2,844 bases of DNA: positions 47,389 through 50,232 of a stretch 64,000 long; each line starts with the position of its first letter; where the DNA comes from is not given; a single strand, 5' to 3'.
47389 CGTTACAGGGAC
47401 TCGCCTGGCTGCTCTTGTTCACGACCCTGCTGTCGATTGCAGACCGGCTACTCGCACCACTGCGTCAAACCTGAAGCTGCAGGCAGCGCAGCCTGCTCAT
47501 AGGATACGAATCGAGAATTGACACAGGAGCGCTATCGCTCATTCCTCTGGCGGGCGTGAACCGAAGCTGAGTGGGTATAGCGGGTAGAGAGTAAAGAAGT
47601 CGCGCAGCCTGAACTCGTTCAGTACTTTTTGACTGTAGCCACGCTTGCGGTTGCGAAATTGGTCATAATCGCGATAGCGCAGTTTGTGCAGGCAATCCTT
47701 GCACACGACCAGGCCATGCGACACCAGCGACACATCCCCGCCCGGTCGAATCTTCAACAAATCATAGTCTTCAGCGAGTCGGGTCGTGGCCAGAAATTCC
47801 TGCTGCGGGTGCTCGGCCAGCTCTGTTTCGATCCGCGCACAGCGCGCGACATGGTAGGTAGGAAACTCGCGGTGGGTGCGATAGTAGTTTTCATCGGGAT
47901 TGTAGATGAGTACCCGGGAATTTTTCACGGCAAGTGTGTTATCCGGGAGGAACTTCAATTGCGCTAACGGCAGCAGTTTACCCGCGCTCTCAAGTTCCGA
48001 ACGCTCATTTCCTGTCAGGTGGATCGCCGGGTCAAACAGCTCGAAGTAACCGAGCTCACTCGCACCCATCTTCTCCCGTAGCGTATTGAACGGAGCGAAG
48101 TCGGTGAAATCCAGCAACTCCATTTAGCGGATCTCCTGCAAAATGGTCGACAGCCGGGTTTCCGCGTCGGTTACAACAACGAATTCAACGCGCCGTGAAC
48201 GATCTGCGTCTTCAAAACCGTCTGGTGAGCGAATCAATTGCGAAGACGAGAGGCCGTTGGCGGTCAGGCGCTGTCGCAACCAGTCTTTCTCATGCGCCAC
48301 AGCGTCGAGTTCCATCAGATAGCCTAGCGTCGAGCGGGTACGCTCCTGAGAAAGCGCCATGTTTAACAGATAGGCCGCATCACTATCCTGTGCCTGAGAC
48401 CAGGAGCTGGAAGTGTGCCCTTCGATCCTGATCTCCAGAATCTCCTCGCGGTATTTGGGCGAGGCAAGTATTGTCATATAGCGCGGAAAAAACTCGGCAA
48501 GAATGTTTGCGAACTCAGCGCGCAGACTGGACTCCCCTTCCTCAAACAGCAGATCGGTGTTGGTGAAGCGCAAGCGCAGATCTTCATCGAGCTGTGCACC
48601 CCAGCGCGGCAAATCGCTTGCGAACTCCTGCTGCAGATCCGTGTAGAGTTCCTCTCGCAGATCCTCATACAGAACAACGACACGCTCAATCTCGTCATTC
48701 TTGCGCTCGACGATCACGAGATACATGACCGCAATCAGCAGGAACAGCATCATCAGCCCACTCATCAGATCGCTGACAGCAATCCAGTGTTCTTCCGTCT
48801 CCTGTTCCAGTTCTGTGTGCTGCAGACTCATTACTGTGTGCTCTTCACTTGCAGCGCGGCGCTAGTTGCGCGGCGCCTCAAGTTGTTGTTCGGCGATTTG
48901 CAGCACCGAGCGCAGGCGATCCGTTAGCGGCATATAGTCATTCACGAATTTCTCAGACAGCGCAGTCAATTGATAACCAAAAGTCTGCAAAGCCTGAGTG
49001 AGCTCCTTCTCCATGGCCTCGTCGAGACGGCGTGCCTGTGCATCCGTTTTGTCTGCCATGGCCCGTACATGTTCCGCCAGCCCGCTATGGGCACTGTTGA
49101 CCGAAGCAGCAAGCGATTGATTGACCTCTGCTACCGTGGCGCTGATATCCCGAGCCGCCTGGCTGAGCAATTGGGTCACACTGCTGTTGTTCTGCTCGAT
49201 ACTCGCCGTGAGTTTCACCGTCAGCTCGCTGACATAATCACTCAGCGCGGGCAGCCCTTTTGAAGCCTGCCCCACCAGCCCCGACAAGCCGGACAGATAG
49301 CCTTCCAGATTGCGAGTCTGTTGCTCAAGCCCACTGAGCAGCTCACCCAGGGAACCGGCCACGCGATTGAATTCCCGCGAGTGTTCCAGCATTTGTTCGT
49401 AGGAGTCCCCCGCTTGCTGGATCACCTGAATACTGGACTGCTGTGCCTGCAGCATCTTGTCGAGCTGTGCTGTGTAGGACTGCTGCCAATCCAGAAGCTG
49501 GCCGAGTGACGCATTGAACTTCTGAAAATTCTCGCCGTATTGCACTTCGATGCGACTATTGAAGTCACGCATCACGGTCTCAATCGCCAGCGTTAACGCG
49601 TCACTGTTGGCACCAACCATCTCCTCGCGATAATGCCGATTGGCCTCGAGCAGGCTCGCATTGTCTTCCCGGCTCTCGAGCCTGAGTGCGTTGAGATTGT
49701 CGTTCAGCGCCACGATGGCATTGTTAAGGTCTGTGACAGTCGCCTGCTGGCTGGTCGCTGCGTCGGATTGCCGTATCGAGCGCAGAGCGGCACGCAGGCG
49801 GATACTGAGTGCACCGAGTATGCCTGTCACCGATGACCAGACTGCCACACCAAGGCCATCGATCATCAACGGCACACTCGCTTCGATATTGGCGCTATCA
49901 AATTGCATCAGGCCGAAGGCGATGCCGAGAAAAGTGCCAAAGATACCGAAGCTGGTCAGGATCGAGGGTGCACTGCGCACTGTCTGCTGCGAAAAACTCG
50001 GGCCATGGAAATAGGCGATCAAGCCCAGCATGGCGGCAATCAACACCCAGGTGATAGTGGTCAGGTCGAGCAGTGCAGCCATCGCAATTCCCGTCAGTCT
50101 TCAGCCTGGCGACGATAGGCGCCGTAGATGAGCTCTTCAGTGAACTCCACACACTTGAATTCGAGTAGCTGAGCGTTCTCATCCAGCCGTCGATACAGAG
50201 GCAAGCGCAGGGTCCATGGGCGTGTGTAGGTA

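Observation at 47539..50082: Zorya-like MotA/MotB stator module with a short tail and an unrecognised third gene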

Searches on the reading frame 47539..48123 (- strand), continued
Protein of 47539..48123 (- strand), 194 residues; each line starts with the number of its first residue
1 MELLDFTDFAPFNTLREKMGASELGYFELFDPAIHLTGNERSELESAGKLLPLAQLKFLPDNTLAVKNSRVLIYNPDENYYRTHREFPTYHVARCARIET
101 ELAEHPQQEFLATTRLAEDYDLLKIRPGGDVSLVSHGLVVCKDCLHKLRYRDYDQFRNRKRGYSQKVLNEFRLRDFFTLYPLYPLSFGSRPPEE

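Call 80: search_protein_families(library=pfam, proteins=[L053:10507-11418:+, L053:8020-9306:+, L053:9303-10001:+, L058:342-1433:+, L058:1436-2107:+], max_evalue=0.01)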
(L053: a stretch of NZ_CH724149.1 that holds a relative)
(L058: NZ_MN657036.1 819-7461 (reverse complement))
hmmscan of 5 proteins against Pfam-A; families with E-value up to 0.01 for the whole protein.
L053:10507-11418:+ (303 aa): 1 family
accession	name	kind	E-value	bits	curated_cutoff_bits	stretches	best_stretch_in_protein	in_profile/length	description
PF16811.11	TAtT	-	3e-63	214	26.5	1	57-303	2-263/263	TRAP transporter T-component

L053:8020-9306:+ (428 aa): 4 families
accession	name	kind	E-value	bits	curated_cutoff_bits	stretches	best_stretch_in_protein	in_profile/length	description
PF01442.23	Apolipoprotein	-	0.0003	21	90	1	268-395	53-181/190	Apolipoprotein A1/A4/E domain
PF03732.24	Retrotrans_gag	-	0.0021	18.7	24.1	1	266-320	41-97/97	Retrotransposon gag protein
PF04108.17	ATG17_like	-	0.004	17.1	43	0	266-418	115-289/355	Autophagy protein ATG17-like domain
PF01618.21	MotA_ExbB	-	0.0048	17.1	22.9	1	52-117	55-119/127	MotA/TolQ/ExbB proton channel family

L053:9303-10001:+ (232 aa): 1 family
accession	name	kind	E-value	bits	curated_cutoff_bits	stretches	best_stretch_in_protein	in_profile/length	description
PF00691.25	OmpA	-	2.6e-05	24.9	27.2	1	94-209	2-97/98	OmpA family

L058:342-1433:+ (363 aa): 9 families
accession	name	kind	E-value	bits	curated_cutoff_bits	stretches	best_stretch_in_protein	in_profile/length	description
PF00804.31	Syntaxin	-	1.6e-05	25.2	26.7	1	108-171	61-121/157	Syntaxin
PF12358.13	DUF3644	-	0.00032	20.8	27.6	1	118-214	84-181/183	Domain of unknown function (DUF3644)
PF09311.16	Rab5-bind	-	0.00072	19.6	33.6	1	241-356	5-115/307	Rabaptin-like protein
PF01442.23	Apolipoprotein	-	0.0018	18.4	90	0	120-335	4-187/190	Apolipoprotein A1/A4/E domain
PF11887.13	Mce4_CUP1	-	0.0032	17.5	32.6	1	149-271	64-182/222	Cholesterol uptake porter CUP1 of Mce4, putative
PF09321.15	DUF1978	-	0.0041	16.9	25.4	1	121-289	67-232/244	Domain of unknown function (DUF1978)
PF09074.15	Mer2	-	0.0072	16.6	27.7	0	100-178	78-155/193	Mer2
PF20400.3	BAR_4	-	0.0079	16.4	27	0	104-172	27-99/192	BAR-like domain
PF20362.3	DUF6657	-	0.0083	16.6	27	0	143-191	32-81/142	Family of unknown function (DUF6657)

L058:1436-2107:+ (223 aa): 1 family
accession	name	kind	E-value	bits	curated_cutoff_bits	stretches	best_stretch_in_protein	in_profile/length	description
PF00691.25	OmpA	-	6e-08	33.4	27.2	1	81-194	1-94/98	OmpA family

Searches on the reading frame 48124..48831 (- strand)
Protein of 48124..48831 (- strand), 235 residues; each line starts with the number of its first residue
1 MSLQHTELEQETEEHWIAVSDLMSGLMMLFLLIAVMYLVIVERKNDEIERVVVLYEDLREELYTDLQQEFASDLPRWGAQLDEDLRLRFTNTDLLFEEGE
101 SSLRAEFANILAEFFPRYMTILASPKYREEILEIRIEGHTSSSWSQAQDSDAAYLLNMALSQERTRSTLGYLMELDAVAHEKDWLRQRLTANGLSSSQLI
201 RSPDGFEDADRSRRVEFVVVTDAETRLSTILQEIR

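Call 3: search_protein_families(library=padloc, proteins=[window:48124-48831:-], max_evalue=1)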
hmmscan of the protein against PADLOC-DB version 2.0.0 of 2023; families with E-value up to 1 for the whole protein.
window:48124-48831:- (235 aa): 7 families
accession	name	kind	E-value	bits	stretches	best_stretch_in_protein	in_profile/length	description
PDLC00641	ZorB2|ZorB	-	4.2e-90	299.6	1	4-233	5-236/238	MotB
PDLC00609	ZorB1|ZorB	-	4.8e-54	181.3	1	4-232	7-227/232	MotB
PDLC00611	ZorB1|ZorB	-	4.1e-18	63.9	1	10-217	14-211/240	MotB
PDLC00608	ZorB1|ZorB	-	3.2e-17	60.7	1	5-185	7-185/243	MotB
PDLC00610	ZorB1|ZorB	-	1.4e-13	49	1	4-181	5-194/254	MotB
PDLC00612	ZorB1|ZorB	-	2.6e-08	31.8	1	44-224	84-273/293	MotB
PDLC00651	ZorB3|ZorB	-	2.7e-06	25.1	1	10-223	10-206/215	MotB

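Call 4: search_protein_families(library=pfam, proteins=[window:48124-48831:-], max_evalue=1)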
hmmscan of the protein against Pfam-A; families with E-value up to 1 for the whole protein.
window:48124-48831:- (235 aa): 2 families
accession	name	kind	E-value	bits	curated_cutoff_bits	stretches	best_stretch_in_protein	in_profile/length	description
PF00691.25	OmpA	-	1.1e-06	29.4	27.2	1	95-209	1-94/98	OmpA family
PF13677.11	MotB_plug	-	0.053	13.5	24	1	10-36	13-39/58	Membrane MotB of proton-channel complex MotA/MotB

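Call 5: search_protein_families(library=ncbifam, proteins=[window:48124-48831:-], max_evalue=1)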
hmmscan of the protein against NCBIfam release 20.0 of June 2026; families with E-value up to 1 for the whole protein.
window:48124-48831:- (235 aa): 11 families
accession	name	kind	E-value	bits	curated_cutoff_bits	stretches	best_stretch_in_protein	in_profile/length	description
NF041787.1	anti-phage_ZorB2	equivalog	1.4e-63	214.8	400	1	23-233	1-210/210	type II Zorya anti-phage system protein ZorB2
NF041788.1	anti-phage_ZorB1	equivalog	1.1e-08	34.9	400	1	11-179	16-174/243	type I Zorya anti-phage system protein ZorB1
NF053611.1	YiaD_Gzip_OmpA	equivalog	1.1e-06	28.5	175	1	82-219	93-206/206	YiaD family glycine zipper/OmpA-like lipoprotein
NF006508.0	PRK08944.1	subfamily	2.2e-06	27.2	259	1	85-226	173-294/304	MotB family protein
TIGR03350.1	type_VI_ompA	equivalog_domain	4.8e-05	23.3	139.8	1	80-219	19-137/137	type VI secretion system protein TssL, long form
NF033763.1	exchanger_TraB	exception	5.6e-05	21.3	700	1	110-224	403-502/522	outer membrane exchange protein TraB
NF005195.1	PRK06667.1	equivalog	0.0003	20.6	300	1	133-224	158-240/241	flagellar motor protein MotB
NF006547.1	PRK09040.1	equivalog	0.00043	19.7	194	1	10-222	8-203/213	hypothetical protein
NF006542.0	PRK09039.1-1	equivalog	0.0087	15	388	1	93-217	508-622/627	peptidoglycan -binding protein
NF005444.0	PRK07033.1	equivalog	0.017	14.1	520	1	134-227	347-429/438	DotU family type VI secretion system protein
NF053607.1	CHU_0125_OmpA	equivalog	0.048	12.1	620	1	148-220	571-637/639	CHU_0125 family OmpA-like outer membrane integrity protein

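Call 21: search_solved_structures(query=window:48124-48831:-, max_evalue=0.01, show_alignments=1)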
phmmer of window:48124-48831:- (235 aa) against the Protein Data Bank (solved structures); distinct sequences matched with E-value up to 0.01: 3.
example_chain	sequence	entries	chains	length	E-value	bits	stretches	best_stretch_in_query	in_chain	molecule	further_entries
8vvi_A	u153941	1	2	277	3.6e-49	170.6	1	11-232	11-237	Motility protein B-like N-terminal domain-containing protein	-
8vvn_B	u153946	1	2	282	1.3e-08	38.1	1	8-143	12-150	Chemotaxis protein MotB-related protein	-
8qyd_F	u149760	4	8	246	0.0014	21.6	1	11-217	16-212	Membrane protein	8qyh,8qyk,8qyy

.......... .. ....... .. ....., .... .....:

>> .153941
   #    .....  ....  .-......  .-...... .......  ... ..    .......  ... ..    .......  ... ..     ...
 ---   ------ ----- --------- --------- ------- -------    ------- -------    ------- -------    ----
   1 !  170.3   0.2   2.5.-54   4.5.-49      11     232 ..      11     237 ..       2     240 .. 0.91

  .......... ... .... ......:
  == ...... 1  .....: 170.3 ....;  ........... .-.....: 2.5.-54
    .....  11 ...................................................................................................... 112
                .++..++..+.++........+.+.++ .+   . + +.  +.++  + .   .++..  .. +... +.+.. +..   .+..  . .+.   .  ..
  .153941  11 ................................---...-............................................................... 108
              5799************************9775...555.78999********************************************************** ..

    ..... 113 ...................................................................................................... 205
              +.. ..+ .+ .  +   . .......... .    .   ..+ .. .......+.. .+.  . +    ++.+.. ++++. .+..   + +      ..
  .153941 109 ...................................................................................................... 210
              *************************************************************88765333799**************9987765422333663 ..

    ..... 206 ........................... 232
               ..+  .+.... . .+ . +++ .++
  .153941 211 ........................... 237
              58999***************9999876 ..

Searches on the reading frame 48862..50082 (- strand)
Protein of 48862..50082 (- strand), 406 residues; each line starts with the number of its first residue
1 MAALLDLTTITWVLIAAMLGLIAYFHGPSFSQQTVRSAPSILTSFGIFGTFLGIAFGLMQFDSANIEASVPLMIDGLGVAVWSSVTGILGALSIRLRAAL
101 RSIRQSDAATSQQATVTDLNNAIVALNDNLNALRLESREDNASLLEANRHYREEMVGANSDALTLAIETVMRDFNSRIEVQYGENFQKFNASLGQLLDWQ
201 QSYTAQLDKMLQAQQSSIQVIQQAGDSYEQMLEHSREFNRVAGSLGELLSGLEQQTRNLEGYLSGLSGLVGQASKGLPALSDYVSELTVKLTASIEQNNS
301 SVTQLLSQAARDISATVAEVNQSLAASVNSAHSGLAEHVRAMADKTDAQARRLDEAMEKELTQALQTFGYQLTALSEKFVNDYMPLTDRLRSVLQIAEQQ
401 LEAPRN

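Call 3: search_protein_families(library=padloc, proteins=[window:48862-50082:-], max_evalue=1)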
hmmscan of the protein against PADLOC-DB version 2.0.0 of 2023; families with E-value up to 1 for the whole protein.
window:48862-50082:- (406 aa): 18 families
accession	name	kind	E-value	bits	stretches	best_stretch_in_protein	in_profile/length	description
PDLC00637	ZorA2|ZorA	-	5.4e-92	306.8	1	7-400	8-419/420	MotA/ExbB/TolQ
PDLC00639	ZorA2|ZorA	-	1.1e-67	227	2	11-340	35-376/494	MotA/ExbB/TolQ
PDLC00640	ZorA2|ZorA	-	6.5e-49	165.1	3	10-144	20-156/590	MotA/ExbB/TolQ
PDLC00638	ZorA2|ZorA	-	7.8e-46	155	3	126-347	170-394/545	MotA/ExbB/TolQ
PDLC00636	ZorA2|ZorA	-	3e-31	106.8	3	109-285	137-320/461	MotA/ExbB/TolQ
PDLC00635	ZorA2|ZorA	-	2.2e-22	77.7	2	31-149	42-159/505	MotA/ExbB/TolQ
PDLC00601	ZorA1|ZorA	-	1.4e-08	31.9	3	246-400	307-461/699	MotA/ExbB/TolQ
PDLC00598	ZorA1|ZorA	-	1.5e-06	24.9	2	38-94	131-191/663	MotA/ExbB/TolQ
PDLC00603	ZorA1|ZorA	-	5.4e-05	20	2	38-89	133-187/727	MotA/ExbB/TolQ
PDLC03839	LeoA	-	6.4e-05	20.2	2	244-377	285-401/559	-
PDLC00602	ZorA1|ZorA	-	0.00019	18.3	1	40-92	133-188/648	MotA/ExbB/TolQ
PDLC00597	ZorA1|ZorA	-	0.00024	18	1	31-329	104-342/683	MotA/ExbB/TolQ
PDLC00599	ZorA1|ZorA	-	0.00033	17.5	2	39-70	130-161/631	MotA/ExbB/TolQ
PDLC00596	ZorA1|ZorA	-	0.0008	16.3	1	38-98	161-223/583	MotA/ExbB/TolQ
PDLC02886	DpdH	-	0.0078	14.4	1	108-152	21-64/80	DpdH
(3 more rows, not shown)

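Call 4: search_protein_families(library=pfam, proteins=[window:48862-50082:-], max_evalue=1)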
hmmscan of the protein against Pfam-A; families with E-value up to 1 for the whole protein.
window:48862-50082:- (406 aa): 12 families
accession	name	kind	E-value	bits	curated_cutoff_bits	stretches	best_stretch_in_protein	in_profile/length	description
PF01442.23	Apolipoprotein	-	7.7e-05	22.9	90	1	253-379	47-174/190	Apolipoprotein A1/A4/E domain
PF17243.7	POTRA_TamA_1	-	0.011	16.3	26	1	338-370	18-50/74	POTRA domain TamA domain 1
PF07889.17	DUF1664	-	0.041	14.4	34.6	0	307-365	40-93/124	Protein of unknown function (DUF1664)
PF04513.17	Baculo_PEP_C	-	0.044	14.3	38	1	241-345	32-133/140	Baculovirus polyhedron envelope protein, PEP, C terminus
PF20651.3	EXOC6_Sec15_N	-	0.062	13.7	27.2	1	168-224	3-58/170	Exocyst complex component EXOC6/Sec15, N-terminal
PF19191.5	HEF_HK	-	0.16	12.9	24.1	0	95-133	19-58/67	HEF_HK domain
PF11384.13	DUF3188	-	0.28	11.2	24.6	0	18-47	7-36/50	Protein of unknown function (DUF3188)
PF08702.15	Fib_alpha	-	0.31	11.7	29.9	0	302-398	22-115/143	Fibrinogen alpha/beta chain family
PF09955.14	DUF2189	-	0.38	11.4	26.2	1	1-75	51-126/126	Predicted integral membrane protein (DUF2189)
PF05597.16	Phasin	-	0.59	10.6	28.8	1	301-369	35-100/126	Poly(hydroxyalcanoate) granule associated protein (phasin)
PF06248.19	Zw10_N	-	0.74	10.9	26.3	0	297-344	25-75/93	Centromere/kinetochore Zw10 N-terminal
PF12462.13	Helicase_IV_N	-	0.77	10.1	24.5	0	187-231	79-123/163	DNA helicase IV / RNA helicase N terminal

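Call 5: search_protein_families(library=ncbifam, proteins=[window:48862-50082:-], max_evalue=1)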
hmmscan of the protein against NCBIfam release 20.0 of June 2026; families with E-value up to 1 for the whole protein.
window:48862-50082:- (406 aa): 21 families
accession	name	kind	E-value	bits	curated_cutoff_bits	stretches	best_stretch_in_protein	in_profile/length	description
NF041792.2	2_anti-phage_ZorA2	equivalog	4.6e-36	124.5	700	3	141-304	185-348/550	type II Zorya anti-phage system protein ZorA2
NF033916.0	antiphage_ZorA_3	subfamily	1.9e-09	37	250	2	36-95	25-87/509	anti-phage ZorAB system protein ZorA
TIGR02169.1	SMC_prok_A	equivalog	0.00019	19.2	729.4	1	106-382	667-943/1165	chromosome segregation protein SMC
NF042953.1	Hhe_antiphage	equivalog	0.00025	18.5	2000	1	143-380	839-1076/1797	DUF4011 domain-containing anti-phage protein Hhe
NF033915.0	antiphage_ZorA_2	subfamily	0.00034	19.8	100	2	35-238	108-325/383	anti-phage ZorAB system protein ZorA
TIGR00996.1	Mtu_fam_mce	paralog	0.00061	19.1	140.5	1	184-283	160-256/291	MCE family protein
NF007028.0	PRK09494.1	equivalog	0.0008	19.3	303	1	59-100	1-42/219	glutamine ABC transporter permease GlnP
NF033917.0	antiphage_ZorA_4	subfamily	0.0018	17.3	500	1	39-374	63-374/413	anti-phage ZorAB system protein ZorA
NF045780.1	TrlF_fam_ATP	equivalog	0.0019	17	350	1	206-378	484-659/944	TrlF family AAA-like ATPase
NF041794.1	1_anti-phage_ZorA1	equivalog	0.0075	14.7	750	1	37-92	134-192/729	type I Zorya anti-phage system protein ZorA1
TIGR02168.1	SMC_prok_B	equivalog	0.018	12.8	567.35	1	105-266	775-936/1181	chromosome segregation protein SMC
NF047516.1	LA_3659_fam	equivalog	0.023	14.3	36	1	205-367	54-219/221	LA_3659 family protein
NF047514.1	SpiroCoCo_N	equivalog_domain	0.023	14.3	75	1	205-367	54-219/221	SpiroCoCo family coiled-coil protein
TIGR03930.1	WXG100_ESAT6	subfamily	0.036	14.2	44.85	1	228-266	6-44/90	WXG100 family type VII secretion target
NF006732.0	PRK09263.1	equivalog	0.079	11.3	657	1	286-376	192-283/712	anaerobic ribonucleoside-triphosphate reductase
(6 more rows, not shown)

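Call 20: search_solved_structures(query=window:48862-50082:-, max_evalue=0.01, show_alignments=1)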
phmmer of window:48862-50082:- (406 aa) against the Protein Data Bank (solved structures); distinct sequences matched with E-value up to 0.01: 2.
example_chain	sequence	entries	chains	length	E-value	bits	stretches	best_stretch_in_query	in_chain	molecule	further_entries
8vvi_F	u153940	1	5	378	6.6e-35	124.5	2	36-299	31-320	MotA/TolQ/ExbB proton channel domain-containing protein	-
8qyy_A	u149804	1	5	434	0.0048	19.7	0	35-163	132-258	Anti-phage defense ZorAB system ZorA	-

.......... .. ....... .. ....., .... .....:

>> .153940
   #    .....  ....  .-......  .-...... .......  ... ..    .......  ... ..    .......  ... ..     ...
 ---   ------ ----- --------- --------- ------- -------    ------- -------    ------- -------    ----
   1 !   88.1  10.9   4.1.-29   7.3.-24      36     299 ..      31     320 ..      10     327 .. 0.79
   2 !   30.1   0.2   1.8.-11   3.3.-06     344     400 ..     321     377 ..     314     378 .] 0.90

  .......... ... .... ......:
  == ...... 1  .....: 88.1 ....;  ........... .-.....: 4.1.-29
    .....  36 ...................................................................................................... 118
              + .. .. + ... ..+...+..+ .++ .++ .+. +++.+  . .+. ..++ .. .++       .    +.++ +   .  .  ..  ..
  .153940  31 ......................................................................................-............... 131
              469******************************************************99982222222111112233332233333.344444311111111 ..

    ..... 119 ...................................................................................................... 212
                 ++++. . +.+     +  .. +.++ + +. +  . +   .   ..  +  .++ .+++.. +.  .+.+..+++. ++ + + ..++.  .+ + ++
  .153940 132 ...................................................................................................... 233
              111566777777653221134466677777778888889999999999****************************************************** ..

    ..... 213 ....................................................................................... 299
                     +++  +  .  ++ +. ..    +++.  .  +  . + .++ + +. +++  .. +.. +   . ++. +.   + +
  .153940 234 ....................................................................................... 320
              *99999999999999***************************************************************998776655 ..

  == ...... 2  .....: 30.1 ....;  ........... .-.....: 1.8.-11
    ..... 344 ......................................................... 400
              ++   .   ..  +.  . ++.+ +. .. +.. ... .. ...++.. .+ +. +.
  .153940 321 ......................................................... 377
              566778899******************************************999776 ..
